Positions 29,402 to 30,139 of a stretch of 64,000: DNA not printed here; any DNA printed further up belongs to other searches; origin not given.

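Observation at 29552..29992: Orphan HicA-like RNase toxin domain fused to an acidic C-terminal tail, with no HicB partner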

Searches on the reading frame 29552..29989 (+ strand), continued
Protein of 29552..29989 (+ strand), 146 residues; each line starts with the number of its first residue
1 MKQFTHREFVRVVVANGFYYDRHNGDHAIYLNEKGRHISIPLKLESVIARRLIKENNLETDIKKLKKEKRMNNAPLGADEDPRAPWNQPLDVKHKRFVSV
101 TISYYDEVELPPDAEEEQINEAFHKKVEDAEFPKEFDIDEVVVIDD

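Call 14: get_annotated_region(hit=H53, flank=2500)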
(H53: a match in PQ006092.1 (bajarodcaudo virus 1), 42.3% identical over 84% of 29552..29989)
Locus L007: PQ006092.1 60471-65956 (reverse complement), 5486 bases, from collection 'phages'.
description: Bajarodcaudo virus 1 isolate BGG_12_1, complete genome.
organism: bajarodcaudo virus 1 (NCBI taxid 3342780)
taxonomy: Viruses; Duplodnaviria; Heunggongvirae; Uroviricota; Caudoviricetes
host: -; source: Chaetodipus spinatus feces; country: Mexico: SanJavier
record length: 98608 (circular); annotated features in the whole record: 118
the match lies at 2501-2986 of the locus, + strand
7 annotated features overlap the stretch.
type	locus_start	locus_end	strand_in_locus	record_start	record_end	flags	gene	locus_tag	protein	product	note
CDS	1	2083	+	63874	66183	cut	-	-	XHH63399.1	Prex DNA polymerase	-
CDS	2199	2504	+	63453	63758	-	-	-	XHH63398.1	DUF1599 protein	-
CDS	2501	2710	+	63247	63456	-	-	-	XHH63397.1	putative RNA binding protein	dsRBD-like fold; HicA family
CDS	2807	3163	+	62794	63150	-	-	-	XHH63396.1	hypothetical protein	-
CDS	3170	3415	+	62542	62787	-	-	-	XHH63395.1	TRX family protein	-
CDS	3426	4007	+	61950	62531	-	-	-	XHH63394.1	ThyX protein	-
CDS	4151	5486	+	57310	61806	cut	-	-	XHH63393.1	hypothetical protein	-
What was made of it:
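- The bajarodcaudo virus homolog is annotated 'putative RNA binding protein, dsRBD-like fold' (call 14).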

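Call 25: find_homologous_proteins(query=window:29552-29989:+, max_evalue=0.001)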
Query window:29552-29989:+ (146 aa): 335 proteins with E <= 0.001 among 369 candidates; the best 120 are listed.
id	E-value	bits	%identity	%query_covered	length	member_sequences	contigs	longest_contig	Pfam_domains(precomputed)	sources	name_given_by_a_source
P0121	8.0e-90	316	99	100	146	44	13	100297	PF07927.18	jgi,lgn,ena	jgi:predicted RNA binding protein YcfA (HicA-like mRNA interferase family)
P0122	4.9e-89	314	98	100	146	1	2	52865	PF07927.18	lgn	-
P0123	2.4e-85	302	95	100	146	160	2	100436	PF07927.18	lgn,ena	-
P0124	5.8e-85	301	92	100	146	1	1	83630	PF07927.18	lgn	-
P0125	4.6e-84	298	93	100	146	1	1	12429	PF07927.18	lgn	-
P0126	6.7e-84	297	91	100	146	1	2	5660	PF07927.18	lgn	-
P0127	1.1e-83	296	92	100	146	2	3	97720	PF07927.18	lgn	-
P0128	2.4e-83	295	90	100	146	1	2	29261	PF07927.18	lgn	-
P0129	9.0e-83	293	90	100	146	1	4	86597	PF07927.18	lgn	-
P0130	1.2e-82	293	91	100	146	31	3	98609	PF07927.18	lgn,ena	-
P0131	1.3e-82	293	90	100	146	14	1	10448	PF07927.18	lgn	-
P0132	1.5e-82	293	92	100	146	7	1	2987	PF07927.18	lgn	-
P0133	2.7e-82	292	90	100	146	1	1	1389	PF07927.18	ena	-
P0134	4.5e-82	291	89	100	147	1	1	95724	PF07927.18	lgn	-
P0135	5.4e-82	291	91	100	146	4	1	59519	PF07927.18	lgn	-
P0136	9.4e-82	290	90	100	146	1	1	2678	PF07927.18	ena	-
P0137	1.3e-80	286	88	100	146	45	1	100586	PF07927.18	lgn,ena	-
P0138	4.5e-79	281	86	100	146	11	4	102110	PF07927.18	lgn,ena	-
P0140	4.0e-77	275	84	100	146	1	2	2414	PF07927.18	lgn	-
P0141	7.5e-77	274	83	100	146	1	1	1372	PF07927.18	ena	-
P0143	2.8e-76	272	84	100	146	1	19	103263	PF07927.18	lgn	-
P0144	3.8e-76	272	84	100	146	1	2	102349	PF07927.18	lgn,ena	-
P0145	5.1e-76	272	85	100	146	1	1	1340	PF07927.18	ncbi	-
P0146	2.9e-75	269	84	100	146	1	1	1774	PF07927.18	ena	-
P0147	3.6e-75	269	84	100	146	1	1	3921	PF07927.18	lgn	-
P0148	4.7e-75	268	84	100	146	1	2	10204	PF07927.18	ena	-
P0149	5.6e-75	268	84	100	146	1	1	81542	PF07927.18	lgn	-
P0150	8.7e-74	264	79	100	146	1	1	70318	PF07927.18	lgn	-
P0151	2.1e-73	263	81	100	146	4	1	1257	PF07927.18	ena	-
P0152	2.2e-73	263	82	100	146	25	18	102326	PF07927.18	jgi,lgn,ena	jgi:predicted RNA binding protein YcfA (HicA-like mRNA interferase family)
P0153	6.9e-73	261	82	100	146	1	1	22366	PF07927.18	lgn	-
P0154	8.1e-73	261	80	100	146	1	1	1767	PF07927.18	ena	-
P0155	8.6e-73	261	82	100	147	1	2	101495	PF07927.18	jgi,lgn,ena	jgi:predicted RNA binding protein YcfA (HicA-like mRNA interferase family)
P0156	1.7e-72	260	80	100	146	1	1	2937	PF07927.18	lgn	-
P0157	9.6e-72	258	81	100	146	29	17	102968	PF07927.18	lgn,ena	-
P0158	1.9e-71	257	80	100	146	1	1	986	PF07927.18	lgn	-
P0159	8.9e-71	255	79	100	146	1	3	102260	PF07927.18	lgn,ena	-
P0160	4.1e-70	252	77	100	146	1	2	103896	PF07927.18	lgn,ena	-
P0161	8.0e-70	251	80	100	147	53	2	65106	PF07927.18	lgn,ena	-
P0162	1.1e-69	251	75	100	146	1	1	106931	PF07927.18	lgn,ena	-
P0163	1.4e-69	251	77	100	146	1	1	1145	PF07927.18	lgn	-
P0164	1.5e-69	251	77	100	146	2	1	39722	PF07927.18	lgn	-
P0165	2.7e-69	250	78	100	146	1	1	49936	PF07927.18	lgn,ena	-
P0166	6.2e-69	249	76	100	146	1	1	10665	PF07927.18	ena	-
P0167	6.7e-69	248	76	100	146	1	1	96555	PF07927.18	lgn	-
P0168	7.2e-67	242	73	100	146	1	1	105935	PF07927.18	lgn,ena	-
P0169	1.5e-66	241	75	100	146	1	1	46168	PF07927.18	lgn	-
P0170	2.6e-65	237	73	100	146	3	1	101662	PF07927.18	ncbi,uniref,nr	ncbi:mRNAse [uncultured phage cr106_1]|uniref:mRNAse n=1 Tax=uncultured phage cr106_1 TaxID=2772062 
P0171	1.4e-61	225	67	100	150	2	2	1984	PF07927.18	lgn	-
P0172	1.3e-60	222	66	100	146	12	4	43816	PF07927.18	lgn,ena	-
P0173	1.8e-57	211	63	100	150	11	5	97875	PF07927.18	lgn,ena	-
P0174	1.1e-56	209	63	100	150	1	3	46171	PF07927.18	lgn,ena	-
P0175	3.6e-56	207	66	100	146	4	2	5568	PF07927.18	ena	-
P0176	1.6e-53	199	62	100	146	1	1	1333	PF07927.18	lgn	-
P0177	3.9e-52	194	58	100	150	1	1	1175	PF07927.18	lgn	-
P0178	3.9e-52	194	61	100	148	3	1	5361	PF07927.18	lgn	-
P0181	2.8e-47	178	61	100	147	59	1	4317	PF07927.18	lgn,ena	-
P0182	6.6e-47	177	58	100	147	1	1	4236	PF07927.18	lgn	-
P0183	6.7e-47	177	57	100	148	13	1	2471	PF07927.18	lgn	-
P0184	9.3e-47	177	57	100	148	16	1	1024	PF07927.18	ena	-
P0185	1.3e-45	173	53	100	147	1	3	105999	PF07927.18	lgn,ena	-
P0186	1.3e-45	173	55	100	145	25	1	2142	PF07927.18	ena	-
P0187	1.4e-45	173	54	100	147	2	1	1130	PF07927.18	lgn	-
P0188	1.8e-40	156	58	99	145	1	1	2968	PF07927.18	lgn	-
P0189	3.5e-40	155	71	71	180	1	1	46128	PF07927.18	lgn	-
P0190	3.7e-40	155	61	86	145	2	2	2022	PF07927.18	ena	-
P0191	9.5e-40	154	53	100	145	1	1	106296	PF07927.18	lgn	-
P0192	1.2e-39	154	70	71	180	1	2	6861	PF07927.18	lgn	-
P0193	1.4e-39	153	55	100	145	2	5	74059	PF07927.18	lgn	-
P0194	1.5e-39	153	57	99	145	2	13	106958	PF07927.18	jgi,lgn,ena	jgi:predicted RNA binding protein YcfA (HicA-like mRNA interferase family)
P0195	1.6e-39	153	55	99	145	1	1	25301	PF07927.18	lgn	-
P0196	1.9e-39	153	63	86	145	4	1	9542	PF07927.18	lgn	-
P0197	2.2e-39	153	63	86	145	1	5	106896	PF07927.18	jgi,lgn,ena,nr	jgi:predicted RNA binding protein YcfA (HicA-like mRNA interferase family)|nr:MAG TPA: HICA protein 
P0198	2.2e-39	153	63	86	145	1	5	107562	PF07927.18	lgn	-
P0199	2.2e-39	153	63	86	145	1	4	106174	PF07927.18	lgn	-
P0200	2.3e-39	153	63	86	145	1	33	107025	PF07927.18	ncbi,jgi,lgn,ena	jgi:predicted RNA binding protein YcfA (HicA-like mRNA interferase family)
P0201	2.8e-39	152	55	99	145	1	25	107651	PF07927.18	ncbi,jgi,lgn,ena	jgi:predicted RNA binding protein YcfA (HicA-like mRNA interferase family)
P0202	3.0e-39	152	63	86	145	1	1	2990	PF07927.18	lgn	-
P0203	3.0e-39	152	55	99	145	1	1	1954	PF07927.18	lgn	-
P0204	3.2e-39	152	62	86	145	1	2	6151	PF07927.18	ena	-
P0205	3.2e-39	152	62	86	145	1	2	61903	PF07927.18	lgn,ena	-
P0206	3.8e-39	152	56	99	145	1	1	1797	PF07927.18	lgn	-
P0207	4.3e-39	152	62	86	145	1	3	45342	PF07927.18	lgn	-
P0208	4.4e-39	152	62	86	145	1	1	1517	PF07927.18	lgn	-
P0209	4.4e-39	152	61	82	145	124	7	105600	PF07927.18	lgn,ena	-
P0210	4.5e-39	152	62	86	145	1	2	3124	PF07927.18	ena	-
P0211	5.0e-39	152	52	100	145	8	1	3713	PF07927.18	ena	-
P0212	5.5e-39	152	55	99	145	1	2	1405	PF07927.18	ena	-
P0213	5.6e-39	151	62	86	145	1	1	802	PF07927.18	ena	-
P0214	5.7e-39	151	62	86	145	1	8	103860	PF07927.18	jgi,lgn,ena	jgi:predicted RNA binding protein YcfA (HicA-like mRNA interferase family)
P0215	5.9e-39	151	62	86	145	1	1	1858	PF07927.18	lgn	-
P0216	6.0e-39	151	62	86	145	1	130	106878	PF07927.18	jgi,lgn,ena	-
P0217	6.0e-39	151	62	86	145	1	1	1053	PF07927.18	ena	-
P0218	6.0e-39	151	62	86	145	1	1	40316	PF07927.18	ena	-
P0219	6.4e-39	151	62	86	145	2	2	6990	PF07927.18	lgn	-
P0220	6.7e-39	151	62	86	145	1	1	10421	PF07927.18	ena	-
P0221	6.9e-39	151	62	86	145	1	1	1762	PF07927.18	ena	-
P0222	6.9e-39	151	62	86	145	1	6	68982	PF07927.18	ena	-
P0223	7.3e-39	151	61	82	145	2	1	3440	PF07927.18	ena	-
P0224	7.4e-39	151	62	86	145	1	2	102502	PF07927.18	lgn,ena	-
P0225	8.3e-39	151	61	86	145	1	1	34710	PF07927.18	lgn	-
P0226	8.4e-39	151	62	86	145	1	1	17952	PF07927.18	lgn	-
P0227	8.5e-39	151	62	86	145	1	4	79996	PF07927.18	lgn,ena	-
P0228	8.7e-39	151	62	86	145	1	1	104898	PF07927.18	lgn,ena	-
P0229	8.7e-39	151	62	86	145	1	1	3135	PF07927.18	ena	-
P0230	9.7e-39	151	49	100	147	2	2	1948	PF07927.18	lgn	-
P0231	1.1e-38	150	62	86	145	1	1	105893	PF07927.18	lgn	-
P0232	1.1e-38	150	61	86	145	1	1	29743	PF07927.18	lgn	-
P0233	1.3e-38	150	61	86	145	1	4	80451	PF07927.18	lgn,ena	-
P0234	1.3e-38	150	63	82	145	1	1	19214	PF07927.18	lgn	-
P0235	1.3e-38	150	61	86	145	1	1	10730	PF07927.18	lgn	-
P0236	1.6e-38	150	51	100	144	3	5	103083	PF07927.18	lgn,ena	-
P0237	1.6e-38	150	61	86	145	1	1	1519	PF07927.18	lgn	-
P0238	1.7e-38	150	61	86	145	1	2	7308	PF07927.18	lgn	-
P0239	1.8e-38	150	53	100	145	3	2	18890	PF07927.18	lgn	-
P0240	1.8e-38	150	61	86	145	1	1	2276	PF07927.18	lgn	-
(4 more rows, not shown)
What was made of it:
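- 29552..29992 (+): Whole gene (146 codons plus TAA stop). Ortholog of crAss001 gp55 'HicA toxin (mRNAse)'. A fusion of a HicA domain and a crassvirus partner domain. 335 homologs, mostly 145-150 aa and carrying PF07927 (call 25).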

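Call 31: predict_structure(alignment_id=A3)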
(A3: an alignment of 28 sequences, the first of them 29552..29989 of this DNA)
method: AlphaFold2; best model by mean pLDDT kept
length: 146 residues; sequences in the alignment: 28
mean_pLDDT: 81.2   pTM: 0.44
mean pLDDT of the five models: 81.2, 79.9, 79.7, 79.7, 76.6
residues with pLDDT >= 90: 22; 70-90: 95; 50-70: 29; < 50: 0
segments of 3 or more residues with pLDDT < 50: none
pLDDT, mean of each block of 10 residues (from residue 1): 78 85 89 87 82 83 69 58 64 85 90 92 90 86 82
secondary structure, 60 per line:
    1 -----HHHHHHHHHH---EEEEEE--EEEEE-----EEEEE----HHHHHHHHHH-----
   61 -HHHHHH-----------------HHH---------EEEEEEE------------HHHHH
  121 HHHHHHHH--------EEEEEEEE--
elements in order: H6-15 E19-24 E27-31 E37-41 H46-55 H62-67 E97-103 H116-128 E137-144
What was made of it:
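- On HicA toxin family (Pfam PF07927; dsRBD-like mRNA interferase): The AF2 model has H6-15, E19-24, E27-31, E37-41 and H46-55 at pLDDT 78-89 (call 31).
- On Single-chain (fused) toxin-antitoxins (Gerdes classes 11-13; CapRel-like): The AF2 single-chain model shows two well-predicted domains joined by a low-confidence linker, with pTM 0.44 (call 31).
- Closest known: Fused single-chain toxin-antitoxins: Class 11-13 HicAB/HicBA fusions, CapRel. Different: Cis-inhibition is not shown here, and AF2 does not predict a docked state (call 31).
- Checked: The AF2 model has the alpha-beta-beta-beta-alpha order (H6-15, E19-24, E27-31, E37-41, H46-55; call 31).
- AF2 gives no confident docking of the two domains (pTM 0.44; the linker and motif stay at pLDDT 58-69; call 31). 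AF2 predicts no interdomain packing (call 31).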

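Call 34: fold_search(model_id=the predicted structure, library=pdb)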
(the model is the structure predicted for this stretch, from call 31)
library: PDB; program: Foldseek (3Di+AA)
matches with E <= 10: 948; with E <= 0.001: 0
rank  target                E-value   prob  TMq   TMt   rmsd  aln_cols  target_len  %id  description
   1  1whz                  1.9e-02  1.00  0.35  0.66   2.1        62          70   21  Crystal structure of a hypothetical protein from thermus thermophilus HB8 (released 2004-11-28)
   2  5yrz_B                7.9e-02  1.00  0.34  0.77   1.8        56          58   27  Toxin-Antitoxin complex from Streptococcus pneumoniae (released 2018-05-23)
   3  6g26_F                1.5e-01  0.99  0.31  0.69   2.4        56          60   16  The crystal structure of the Burkholderia pseudomallei HicAB complex (released 2018-10-31)
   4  6g26_E                1.5e-01  0.99  0.30  0.64   2.5        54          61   17  The crystal structure of the Burkholderia pseudomallei HicAB complex (released 2018-10-31)
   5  8jt3_C                4.6e-01  0.44  0.16  0.06   5.2        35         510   23  Crystal structure of aminotransferase CrmG from Actinoalloteichus sp. WH1-2216-6 in complex with amino donor L-Arg (released 2023-08-02)
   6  4v0b_A                4.9e-01  0.54  0.22  0.43  10.1        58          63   10  Escherichia coli FtsH hexameric N-domain (released 2015-01-21)
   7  1nr4_H                5.6e-01  0.20  0.17  0.33   9.8        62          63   13  High resolution crystal structures of thymus and activation-regulated chemokine (released 2003-08-05)
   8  1nr4_F                6.3e-01  0.15  0.15  0.26   6.1        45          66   16  High resolution crystal structures of thymus and activation-regulated chemokine (released 2003-08-05)
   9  1j8i_MODEL_1_A        6.3e-01  0.12  0.18  0.23  10.4        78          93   12  Solution Structure of Human Lymphotactin (released 2001-10-24)
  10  2nyz_E                6.7e-01  0.16  0.16  0.29   9.1        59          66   10  Viral Chemokine Binding Protein M3 From Murine Gammaherpesvirus68 In Complex With The C- Chemokine XCL1 (released 2007-12-25)
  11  2uz8_A                8.0e-01  0.18  0.20  0.18   5.0        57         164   16  The crystal structure of p18, human translation elongation factor 1 epsilon 1 (released 2008-03-25)
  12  9yrh_A                8.0e-01  0.16  0.15  0.03  10.5        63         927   10  Cryo-EM structure of human beta-cardiac myosin bound to omecamtiv mecarbil in the interacting-heads motif and S2-FH un (released 2026-04-08)
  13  1nr4_G                8.0e-01  0.15  0.17  0.30   8.9        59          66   14  High resolution crystal structures of thymus and activation-regulated chemokine (released 2003-08-05)
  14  1nr4_D                8.0e-01  0.13  0.15  0.28   5.4        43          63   16  High resolution crystal structures of thymus and activation-regulated chemokine (released 2003-08-05)
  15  7wi3_I                8.5e-01  0.33  0.21  0.35  10.9        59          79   10  Cryo-EM structure of E.Coli FtsH-HflkC AAA protease complex (released 2022-06-01)
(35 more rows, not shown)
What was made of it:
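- On HicA toxin family (Pfam PF07927; dsRBD-like mRNA interferase): Top Foldseek PDB hits are 1whz, 5yrz_B (S. pneumoniae HicA) and 6g26_E/F (B. pseudomallei HicA), with probability 0.99-1.0, TM-score normalised to the target of 0.64-0.77 and rmsd 1.8-2.5 A (call 34).
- Checked: Its best Foldseek PDB hits are HicA structures: 1whz, 5yrz_B and 6g26_E/F, with probability 0.99-1.0 and TM-score normalised to the target of 0.64-0.77 (call 34).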

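Call 86: search_protein_families(library=ncbifam, proteins=[window:29552-29989:+], max_evalue=1)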
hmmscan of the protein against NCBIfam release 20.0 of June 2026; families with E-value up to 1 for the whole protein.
window:29552-29989:+ (146 aa): 0 families

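Call 87: search_protein_families(library=padloc, proteins=[window:29552-29989:+], max_evalue=1)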
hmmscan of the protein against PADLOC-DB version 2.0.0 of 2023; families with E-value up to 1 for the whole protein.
window:29552-29989:+ (146 aa): 0 families
